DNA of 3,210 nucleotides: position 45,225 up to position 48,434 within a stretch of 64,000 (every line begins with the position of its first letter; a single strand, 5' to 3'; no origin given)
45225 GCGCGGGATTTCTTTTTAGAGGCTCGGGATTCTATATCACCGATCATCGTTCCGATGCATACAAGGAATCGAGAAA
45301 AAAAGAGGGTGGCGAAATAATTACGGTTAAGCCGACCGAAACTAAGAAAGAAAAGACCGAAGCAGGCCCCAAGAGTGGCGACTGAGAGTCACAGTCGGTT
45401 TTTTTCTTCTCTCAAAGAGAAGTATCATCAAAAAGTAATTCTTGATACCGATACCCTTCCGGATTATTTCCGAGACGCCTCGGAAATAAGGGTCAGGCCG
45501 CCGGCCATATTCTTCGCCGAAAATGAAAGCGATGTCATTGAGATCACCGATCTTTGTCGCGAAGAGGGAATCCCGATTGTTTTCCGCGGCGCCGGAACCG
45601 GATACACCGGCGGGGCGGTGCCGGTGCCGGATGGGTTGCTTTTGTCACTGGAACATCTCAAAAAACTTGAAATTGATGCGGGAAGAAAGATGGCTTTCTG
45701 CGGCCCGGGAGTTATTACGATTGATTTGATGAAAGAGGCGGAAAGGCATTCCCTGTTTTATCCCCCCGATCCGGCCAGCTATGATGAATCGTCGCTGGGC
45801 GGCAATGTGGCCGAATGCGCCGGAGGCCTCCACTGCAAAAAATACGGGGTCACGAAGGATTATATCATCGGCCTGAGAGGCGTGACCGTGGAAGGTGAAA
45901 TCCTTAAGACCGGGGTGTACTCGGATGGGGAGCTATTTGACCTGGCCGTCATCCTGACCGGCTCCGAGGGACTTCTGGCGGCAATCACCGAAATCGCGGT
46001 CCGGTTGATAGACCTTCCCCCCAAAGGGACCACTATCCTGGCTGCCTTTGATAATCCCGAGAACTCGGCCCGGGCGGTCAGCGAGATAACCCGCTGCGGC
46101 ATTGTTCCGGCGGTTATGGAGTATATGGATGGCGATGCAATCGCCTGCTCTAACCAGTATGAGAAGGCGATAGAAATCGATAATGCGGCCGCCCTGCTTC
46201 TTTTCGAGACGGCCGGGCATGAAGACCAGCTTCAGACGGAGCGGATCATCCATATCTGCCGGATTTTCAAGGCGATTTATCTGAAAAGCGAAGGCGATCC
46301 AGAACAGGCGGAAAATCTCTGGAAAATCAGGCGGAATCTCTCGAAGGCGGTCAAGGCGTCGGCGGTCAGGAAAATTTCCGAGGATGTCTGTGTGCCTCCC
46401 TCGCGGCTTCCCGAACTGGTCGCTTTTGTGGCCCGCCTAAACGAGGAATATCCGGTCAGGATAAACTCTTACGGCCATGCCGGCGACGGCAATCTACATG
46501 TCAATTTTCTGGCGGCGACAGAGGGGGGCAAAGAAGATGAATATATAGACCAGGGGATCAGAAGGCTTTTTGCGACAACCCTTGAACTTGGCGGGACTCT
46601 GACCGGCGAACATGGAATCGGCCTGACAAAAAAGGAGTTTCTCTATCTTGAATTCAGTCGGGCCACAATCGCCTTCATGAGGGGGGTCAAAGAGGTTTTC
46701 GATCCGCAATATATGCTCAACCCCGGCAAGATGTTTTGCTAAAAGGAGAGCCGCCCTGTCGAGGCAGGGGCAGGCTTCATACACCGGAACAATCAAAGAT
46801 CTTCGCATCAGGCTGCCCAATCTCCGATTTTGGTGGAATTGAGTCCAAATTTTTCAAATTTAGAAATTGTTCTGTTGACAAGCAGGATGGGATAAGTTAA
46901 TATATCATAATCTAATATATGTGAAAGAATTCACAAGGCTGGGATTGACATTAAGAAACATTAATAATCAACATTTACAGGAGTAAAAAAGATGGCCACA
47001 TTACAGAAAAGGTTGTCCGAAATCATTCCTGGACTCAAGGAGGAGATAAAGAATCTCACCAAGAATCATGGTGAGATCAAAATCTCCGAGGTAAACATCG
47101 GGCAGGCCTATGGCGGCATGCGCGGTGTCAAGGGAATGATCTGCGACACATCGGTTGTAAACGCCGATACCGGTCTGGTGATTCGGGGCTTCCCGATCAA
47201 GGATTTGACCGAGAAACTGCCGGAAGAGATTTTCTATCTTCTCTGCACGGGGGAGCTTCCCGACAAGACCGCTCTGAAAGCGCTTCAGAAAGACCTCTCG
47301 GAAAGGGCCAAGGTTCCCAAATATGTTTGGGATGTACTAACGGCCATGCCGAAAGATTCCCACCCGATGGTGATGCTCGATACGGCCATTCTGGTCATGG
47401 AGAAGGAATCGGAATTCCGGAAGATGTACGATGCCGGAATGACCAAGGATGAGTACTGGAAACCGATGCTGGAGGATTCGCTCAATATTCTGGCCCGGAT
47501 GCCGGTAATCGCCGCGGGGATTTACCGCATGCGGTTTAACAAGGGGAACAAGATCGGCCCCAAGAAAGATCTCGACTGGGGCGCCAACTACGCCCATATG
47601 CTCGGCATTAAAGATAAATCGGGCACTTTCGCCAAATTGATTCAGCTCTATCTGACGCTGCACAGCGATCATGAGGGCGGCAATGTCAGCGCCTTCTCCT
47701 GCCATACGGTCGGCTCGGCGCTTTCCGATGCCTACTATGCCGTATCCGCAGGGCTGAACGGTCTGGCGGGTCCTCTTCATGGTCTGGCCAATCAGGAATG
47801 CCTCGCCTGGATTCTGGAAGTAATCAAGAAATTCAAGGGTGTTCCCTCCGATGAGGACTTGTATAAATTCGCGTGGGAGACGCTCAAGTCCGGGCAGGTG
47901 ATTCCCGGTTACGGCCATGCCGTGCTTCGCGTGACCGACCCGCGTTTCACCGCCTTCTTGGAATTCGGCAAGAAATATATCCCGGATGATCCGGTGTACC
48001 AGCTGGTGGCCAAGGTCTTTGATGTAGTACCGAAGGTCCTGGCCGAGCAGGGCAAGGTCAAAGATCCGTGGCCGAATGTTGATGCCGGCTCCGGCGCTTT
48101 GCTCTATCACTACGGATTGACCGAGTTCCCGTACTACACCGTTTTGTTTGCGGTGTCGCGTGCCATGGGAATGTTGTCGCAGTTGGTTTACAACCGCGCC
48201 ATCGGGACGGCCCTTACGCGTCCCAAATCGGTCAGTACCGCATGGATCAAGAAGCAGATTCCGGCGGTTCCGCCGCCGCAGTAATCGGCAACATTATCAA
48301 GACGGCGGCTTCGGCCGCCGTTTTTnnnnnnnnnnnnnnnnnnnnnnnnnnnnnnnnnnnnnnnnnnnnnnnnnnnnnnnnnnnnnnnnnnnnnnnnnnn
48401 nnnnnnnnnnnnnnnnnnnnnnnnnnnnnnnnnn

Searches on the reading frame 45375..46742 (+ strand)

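Call 68: search_protein_families(library=pfam, proteins=[window:45375-46742:+], max_evalue=0.00001)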
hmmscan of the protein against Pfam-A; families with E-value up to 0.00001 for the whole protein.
window:45375-46742:+ (455 aa): 2 families
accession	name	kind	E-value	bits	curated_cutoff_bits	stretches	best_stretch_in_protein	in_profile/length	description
PF02913.24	FAD-oxidase_C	-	7.2e-59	199.9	21.2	1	215-453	2-248/248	FAD linked oxidases, C-terminal domain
PF01565.28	FAD_binding_4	-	5.6e-34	117.3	26.4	1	42-180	1-139/139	FAD binding domain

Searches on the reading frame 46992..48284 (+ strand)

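Call 68: search_protein_families(library=pfam, proteins=[window:46992-48284:+], max_evalue=0.00001)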
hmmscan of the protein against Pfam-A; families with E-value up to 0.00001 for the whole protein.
window:46992-48284:+ (430 aa): 1 family
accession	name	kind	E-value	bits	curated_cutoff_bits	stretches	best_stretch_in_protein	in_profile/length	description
PF00285.26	Citrate_synt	-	8.3e-94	315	27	1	42-412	1-357/357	Citrate synthase, C-terminal domain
